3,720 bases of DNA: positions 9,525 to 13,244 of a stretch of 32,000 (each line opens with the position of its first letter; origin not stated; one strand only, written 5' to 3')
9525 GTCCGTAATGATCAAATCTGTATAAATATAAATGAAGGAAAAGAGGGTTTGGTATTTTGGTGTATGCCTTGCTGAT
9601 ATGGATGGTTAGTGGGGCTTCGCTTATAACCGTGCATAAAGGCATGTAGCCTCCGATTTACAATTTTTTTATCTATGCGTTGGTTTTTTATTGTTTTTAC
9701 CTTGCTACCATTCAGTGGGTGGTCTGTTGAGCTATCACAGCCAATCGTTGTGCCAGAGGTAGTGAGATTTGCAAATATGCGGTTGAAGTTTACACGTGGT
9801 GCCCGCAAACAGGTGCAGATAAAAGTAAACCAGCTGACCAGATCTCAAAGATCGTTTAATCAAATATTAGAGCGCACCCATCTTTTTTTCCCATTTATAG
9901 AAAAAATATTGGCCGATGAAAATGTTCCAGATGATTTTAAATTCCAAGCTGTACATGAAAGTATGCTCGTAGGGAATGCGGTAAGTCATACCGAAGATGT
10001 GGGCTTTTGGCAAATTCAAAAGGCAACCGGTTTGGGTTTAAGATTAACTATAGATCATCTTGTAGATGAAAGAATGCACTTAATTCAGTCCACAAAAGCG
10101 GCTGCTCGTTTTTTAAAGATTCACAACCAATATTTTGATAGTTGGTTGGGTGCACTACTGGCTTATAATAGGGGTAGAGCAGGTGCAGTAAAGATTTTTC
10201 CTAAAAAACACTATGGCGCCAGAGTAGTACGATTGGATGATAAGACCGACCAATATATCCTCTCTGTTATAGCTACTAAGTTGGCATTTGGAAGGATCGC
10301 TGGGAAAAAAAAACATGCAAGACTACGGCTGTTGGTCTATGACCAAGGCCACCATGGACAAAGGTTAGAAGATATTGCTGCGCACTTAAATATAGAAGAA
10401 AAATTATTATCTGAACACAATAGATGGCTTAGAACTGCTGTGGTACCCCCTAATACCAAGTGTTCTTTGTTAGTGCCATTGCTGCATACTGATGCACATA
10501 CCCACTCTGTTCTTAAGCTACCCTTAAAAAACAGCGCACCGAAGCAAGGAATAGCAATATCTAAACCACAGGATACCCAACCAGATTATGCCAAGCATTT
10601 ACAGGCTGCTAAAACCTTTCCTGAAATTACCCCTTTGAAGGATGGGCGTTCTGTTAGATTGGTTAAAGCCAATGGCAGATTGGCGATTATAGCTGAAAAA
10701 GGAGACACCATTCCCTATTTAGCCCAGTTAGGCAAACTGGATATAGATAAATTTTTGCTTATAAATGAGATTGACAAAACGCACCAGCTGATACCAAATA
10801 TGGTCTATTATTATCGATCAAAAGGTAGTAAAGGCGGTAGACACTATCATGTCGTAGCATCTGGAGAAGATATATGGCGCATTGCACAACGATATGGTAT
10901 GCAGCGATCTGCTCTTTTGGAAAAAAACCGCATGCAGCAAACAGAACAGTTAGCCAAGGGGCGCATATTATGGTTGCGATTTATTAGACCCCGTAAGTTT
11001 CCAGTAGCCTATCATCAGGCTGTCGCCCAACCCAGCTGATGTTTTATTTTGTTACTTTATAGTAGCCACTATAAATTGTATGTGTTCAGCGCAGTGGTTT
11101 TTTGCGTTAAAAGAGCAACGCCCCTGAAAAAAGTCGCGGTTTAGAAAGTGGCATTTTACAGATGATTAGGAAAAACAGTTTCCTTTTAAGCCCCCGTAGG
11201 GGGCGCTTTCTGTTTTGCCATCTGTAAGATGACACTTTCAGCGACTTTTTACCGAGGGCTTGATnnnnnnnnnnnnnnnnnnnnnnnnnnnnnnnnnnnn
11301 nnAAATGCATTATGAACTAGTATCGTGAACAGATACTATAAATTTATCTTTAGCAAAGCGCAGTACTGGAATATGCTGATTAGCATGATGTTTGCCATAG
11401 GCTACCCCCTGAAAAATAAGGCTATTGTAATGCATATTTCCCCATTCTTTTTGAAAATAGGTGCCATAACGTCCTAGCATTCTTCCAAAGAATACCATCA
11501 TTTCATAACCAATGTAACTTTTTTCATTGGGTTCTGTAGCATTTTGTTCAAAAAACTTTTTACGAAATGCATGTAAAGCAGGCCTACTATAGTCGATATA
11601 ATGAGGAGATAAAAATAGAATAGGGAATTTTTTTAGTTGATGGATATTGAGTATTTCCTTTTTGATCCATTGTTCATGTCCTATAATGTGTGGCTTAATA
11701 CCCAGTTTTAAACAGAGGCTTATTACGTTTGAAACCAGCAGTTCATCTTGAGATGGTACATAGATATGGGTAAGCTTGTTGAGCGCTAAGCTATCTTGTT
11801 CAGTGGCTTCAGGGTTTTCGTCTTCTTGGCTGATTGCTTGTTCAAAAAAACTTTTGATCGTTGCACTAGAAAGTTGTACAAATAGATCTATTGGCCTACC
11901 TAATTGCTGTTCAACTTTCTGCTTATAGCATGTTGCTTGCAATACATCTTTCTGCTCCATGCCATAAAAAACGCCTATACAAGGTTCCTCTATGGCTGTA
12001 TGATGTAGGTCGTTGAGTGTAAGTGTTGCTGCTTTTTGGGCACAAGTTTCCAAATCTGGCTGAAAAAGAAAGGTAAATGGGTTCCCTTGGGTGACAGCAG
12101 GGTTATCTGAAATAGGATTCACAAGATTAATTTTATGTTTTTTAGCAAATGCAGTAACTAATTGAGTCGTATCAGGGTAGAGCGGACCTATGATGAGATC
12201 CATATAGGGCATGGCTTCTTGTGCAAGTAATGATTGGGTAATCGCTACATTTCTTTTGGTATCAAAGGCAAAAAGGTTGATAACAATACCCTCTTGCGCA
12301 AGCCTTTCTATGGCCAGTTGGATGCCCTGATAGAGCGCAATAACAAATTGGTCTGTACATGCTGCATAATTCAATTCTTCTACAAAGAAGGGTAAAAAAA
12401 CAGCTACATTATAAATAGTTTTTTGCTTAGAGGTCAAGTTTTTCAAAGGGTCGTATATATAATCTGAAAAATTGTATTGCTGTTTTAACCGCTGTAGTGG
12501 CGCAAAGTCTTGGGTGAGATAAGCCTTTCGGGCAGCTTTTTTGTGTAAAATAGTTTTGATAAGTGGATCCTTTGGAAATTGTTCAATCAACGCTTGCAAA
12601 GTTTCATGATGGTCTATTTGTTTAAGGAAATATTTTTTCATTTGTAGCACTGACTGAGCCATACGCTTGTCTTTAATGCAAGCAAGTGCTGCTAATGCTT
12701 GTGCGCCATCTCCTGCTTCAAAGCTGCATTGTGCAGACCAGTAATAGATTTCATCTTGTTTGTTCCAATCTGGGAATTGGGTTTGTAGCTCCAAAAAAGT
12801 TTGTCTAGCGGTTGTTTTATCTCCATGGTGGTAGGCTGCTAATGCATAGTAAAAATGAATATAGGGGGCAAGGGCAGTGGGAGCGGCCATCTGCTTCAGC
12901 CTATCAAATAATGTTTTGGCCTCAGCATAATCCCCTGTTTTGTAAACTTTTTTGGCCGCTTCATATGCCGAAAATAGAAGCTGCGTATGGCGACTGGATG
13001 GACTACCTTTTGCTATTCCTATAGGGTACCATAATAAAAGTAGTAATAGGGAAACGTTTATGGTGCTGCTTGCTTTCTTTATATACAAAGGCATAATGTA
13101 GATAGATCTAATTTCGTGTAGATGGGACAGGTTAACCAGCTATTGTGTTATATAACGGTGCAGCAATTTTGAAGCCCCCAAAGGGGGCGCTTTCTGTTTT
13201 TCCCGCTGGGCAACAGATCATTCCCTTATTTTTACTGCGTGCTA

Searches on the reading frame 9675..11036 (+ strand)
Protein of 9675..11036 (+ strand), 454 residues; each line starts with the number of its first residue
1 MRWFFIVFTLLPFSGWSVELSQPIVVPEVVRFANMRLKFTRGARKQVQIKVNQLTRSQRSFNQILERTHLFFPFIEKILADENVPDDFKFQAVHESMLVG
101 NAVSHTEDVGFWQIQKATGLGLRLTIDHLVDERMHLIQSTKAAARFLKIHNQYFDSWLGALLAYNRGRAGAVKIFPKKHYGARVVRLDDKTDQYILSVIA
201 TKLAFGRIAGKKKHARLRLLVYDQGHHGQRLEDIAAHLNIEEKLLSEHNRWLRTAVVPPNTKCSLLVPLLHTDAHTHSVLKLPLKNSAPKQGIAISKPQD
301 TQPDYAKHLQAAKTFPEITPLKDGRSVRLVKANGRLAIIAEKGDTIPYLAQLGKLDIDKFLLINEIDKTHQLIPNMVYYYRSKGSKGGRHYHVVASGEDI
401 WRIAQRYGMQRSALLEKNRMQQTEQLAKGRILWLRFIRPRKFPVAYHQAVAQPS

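Call 8: search_protein_families(library=pfam, proteins=[window:9675-11036:+], max_evalue=0.001)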
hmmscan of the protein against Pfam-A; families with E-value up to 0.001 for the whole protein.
window:9675-11036:+ (454 aa): 2 families
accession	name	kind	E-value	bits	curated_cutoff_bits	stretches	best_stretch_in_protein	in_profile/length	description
PF01464.25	SLT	-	7.8e-14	51.7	21.3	1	75-169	4-99/117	Transglycosylase SLT domain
PF01476.26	LysM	-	1.4e-08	35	20.9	1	392-433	1-41/43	LysM domain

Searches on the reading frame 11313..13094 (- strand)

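Call 8: search_protein_families(library=pfam, proteins=[window:11313-13094:-], max_evalue=0.001)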
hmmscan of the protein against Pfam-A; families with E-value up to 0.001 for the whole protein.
window:11313-13094:- (594 aa): 4 families
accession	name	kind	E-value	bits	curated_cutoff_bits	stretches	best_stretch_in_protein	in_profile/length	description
PF13432.12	TPR_16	-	4.4e-07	30.7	32.7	1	45-109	2-63/65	Tetratricopeptide repeat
PF13174.12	TPR_6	-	7.1e-07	29.9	26.3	0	81-109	4-32/33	Tetratricopeptide repeat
PF13458.12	Peripla_BP_6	-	4e-06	27.2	31.7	0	256-347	23-117/343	Periplasmic binding protein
PF14559.12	TPR_19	-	0.00035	21.3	25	0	53-109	4-57/68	Tetratricopeptide repeat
